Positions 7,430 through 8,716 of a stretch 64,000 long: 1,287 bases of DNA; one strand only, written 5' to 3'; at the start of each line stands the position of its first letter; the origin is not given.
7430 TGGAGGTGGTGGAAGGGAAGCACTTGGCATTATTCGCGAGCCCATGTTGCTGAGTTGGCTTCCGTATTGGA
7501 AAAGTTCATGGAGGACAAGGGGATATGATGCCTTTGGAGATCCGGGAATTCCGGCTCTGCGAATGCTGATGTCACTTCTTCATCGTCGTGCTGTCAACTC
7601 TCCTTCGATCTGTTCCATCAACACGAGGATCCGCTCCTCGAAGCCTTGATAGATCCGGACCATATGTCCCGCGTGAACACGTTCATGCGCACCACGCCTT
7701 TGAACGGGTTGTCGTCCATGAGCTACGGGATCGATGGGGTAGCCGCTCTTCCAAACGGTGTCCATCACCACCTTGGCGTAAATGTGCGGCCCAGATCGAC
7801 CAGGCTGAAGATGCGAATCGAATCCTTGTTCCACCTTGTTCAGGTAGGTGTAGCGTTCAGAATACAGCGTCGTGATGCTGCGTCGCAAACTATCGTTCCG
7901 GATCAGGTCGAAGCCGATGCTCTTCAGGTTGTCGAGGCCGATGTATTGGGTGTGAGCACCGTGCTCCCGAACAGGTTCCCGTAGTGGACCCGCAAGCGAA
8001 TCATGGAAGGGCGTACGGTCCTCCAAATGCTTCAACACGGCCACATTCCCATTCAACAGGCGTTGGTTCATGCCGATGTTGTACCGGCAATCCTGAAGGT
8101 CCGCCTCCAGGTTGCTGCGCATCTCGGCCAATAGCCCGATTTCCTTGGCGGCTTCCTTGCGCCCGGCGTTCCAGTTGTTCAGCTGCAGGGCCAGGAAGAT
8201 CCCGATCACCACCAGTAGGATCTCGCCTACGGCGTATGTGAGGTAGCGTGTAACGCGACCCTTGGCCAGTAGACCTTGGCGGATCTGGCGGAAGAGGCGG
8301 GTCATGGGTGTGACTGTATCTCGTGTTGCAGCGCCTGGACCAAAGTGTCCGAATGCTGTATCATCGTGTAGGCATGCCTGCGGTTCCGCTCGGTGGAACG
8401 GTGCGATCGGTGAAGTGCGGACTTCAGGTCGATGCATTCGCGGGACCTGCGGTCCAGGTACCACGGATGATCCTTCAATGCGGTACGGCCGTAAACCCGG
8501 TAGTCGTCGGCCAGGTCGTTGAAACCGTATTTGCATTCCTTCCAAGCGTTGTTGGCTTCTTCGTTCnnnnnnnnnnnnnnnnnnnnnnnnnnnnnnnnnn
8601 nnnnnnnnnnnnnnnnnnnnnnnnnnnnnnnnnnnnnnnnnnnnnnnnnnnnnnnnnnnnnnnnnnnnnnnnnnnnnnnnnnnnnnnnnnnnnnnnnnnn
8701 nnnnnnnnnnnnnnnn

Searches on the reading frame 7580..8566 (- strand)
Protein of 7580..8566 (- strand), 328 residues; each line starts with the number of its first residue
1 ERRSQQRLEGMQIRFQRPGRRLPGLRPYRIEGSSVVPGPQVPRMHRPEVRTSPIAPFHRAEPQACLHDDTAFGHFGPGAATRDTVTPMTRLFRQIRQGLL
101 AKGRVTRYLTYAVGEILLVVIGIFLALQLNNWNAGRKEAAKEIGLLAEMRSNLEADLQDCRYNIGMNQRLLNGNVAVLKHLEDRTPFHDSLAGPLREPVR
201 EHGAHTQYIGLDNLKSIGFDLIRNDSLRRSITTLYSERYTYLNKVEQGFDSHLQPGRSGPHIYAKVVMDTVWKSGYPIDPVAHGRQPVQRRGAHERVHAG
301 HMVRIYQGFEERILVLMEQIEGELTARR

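Call 40: search_protein_families(library=pfam, max_evalue=0.01, proteins=[window:7580-8566:-])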
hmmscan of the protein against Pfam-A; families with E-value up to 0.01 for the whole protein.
window:7580-8566:- (328 aa): 1 family
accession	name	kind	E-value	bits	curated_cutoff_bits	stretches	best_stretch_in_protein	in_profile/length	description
PF19578.4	DUF6090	-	1.3e-06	28.8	23.5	1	115-159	1-45/182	Family of unknown function (DUF6090)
